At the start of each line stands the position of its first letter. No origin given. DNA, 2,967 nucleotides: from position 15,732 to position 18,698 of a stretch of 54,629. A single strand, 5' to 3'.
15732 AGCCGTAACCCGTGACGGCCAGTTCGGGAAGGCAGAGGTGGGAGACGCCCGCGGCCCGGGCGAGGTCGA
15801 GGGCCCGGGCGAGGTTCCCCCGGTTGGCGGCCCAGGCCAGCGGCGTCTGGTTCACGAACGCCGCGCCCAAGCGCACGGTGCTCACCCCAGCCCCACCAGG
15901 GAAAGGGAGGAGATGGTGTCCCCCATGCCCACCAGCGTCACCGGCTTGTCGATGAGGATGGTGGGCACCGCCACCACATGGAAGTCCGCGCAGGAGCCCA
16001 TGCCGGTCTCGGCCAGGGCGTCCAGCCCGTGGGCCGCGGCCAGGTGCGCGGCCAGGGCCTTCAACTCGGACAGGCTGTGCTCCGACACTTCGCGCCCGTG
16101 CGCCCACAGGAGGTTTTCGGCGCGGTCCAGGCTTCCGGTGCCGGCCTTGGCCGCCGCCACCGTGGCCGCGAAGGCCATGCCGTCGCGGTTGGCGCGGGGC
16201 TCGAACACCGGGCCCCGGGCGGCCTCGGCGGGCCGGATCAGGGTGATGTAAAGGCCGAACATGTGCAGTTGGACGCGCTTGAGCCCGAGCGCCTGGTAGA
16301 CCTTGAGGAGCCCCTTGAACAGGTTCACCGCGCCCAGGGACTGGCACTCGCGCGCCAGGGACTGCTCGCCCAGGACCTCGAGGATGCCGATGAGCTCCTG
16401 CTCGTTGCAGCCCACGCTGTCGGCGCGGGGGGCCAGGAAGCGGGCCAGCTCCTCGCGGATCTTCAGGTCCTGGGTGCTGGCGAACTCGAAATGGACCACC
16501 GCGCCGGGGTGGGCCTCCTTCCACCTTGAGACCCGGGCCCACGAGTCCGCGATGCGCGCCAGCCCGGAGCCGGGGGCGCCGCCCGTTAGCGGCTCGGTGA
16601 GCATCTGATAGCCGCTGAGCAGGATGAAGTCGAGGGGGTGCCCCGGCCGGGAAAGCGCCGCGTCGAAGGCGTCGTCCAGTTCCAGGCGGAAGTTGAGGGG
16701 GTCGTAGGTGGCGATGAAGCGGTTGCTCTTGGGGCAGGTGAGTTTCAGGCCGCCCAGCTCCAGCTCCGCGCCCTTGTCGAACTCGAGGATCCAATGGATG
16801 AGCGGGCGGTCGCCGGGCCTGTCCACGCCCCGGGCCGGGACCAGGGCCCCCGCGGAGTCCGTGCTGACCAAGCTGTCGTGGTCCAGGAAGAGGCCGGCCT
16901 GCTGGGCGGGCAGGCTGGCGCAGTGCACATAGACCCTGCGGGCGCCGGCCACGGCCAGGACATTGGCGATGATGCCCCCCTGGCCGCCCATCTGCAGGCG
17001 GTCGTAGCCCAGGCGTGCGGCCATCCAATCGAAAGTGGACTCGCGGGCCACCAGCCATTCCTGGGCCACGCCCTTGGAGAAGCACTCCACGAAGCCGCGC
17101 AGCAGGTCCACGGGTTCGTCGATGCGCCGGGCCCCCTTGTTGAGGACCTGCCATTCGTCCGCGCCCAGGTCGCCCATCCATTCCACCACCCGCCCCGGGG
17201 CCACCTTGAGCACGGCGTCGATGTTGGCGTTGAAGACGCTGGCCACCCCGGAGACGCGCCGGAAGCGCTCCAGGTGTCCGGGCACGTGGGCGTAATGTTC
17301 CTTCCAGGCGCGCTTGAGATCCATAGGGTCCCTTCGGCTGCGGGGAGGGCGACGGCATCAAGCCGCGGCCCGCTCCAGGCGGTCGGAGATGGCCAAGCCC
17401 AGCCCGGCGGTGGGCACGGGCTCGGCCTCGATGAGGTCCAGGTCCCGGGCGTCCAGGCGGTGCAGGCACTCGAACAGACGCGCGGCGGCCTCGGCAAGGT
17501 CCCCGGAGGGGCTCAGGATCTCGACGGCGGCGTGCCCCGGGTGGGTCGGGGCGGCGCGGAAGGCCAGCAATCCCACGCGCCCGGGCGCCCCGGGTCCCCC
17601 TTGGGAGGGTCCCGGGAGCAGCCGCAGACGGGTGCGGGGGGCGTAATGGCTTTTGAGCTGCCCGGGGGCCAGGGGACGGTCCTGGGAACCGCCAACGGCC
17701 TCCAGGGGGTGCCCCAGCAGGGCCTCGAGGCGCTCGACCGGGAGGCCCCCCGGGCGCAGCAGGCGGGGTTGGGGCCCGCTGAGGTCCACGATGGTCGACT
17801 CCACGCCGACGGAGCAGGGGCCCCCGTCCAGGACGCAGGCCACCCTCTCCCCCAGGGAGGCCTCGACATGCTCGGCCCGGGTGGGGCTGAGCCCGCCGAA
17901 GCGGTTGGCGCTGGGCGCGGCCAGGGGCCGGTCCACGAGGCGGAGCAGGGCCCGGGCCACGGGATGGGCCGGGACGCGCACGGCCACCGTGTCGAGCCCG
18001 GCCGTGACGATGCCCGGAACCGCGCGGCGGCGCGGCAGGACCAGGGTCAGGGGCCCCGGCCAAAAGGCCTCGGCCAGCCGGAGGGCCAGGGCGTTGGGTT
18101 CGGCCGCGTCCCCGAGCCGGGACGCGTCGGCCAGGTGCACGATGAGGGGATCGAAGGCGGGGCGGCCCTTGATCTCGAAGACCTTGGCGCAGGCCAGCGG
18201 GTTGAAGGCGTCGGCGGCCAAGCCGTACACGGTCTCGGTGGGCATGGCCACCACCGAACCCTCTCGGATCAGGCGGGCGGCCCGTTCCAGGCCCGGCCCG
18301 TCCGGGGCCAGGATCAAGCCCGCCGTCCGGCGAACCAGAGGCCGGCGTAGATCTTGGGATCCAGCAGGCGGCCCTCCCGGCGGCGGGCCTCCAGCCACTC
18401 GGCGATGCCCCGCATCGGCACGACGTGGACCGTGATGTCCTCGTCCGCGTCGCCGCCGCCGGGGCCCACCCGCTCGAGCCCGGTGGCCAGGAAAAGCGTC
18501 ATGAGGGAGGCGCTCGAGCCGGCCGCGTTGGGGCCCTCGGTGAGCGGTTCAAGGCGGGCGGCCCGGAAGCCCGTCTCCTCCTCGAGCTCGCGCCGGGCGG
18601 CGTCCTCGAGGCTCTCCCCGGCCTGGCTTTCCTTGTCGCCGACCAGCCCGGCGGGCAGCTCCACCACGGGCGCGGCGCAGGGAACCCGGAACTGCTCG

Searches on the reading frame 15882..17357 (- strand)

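Call 10: search_protein_families(library=pfam, proteins=[window:15882-17357:-], max_evalue=0.001)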
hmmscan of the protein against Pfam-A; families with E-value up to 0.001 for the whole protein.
window:15882-17357:- (491 aa): 1 family
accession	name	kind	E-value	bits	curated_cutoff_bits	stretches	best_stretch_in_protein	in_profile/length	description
PF04587.20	ADP_PFK_GK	-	1.4e-67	228.7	27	1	38-488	3-429/430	ADP-specific Phosphofructokinase/Glucokinase conserved region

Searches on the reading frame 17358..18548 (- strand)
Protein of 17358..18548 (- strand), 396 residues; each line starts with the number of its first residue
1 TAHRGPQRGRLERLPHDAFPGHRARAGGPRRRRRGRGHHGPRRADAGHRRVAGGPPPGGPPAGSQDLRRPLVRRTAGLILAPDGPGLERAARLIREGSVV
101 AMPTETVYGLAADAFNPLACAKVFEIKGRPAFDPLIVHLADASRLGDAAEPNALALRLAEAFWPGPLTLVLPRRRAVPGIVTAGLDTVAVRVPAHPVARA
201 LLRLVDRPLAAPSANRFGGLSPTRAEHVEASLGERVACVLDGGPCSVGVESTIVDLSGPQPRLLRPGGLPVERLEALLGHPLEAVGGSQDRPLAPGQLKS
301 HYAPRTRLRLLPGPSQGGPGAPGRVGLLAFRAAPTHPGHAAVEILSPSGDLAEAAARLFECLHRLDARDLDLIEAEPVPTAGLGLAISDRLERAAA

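Call 10: search_protein_families(library=pfam, proteins=[window:17358-18548:-], max_evalue=0.001)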
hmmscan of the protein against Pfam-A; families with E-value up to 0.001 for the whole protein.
window:17358-18548:- (396 aa): 2 families
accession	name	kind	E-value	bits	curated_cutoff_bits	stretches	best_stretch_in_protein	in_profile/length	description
PF01300.24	Sua5_yciO_yrdC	-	6.1e-59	198.9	25.1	1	93-267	2-178/178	Telomere recombination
PF03481.19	Sua5_C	-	3.4e-24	86.4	22.9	1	271-396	3-136/136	Threonylcarbamoyl-AMP synthase, C-terminal domain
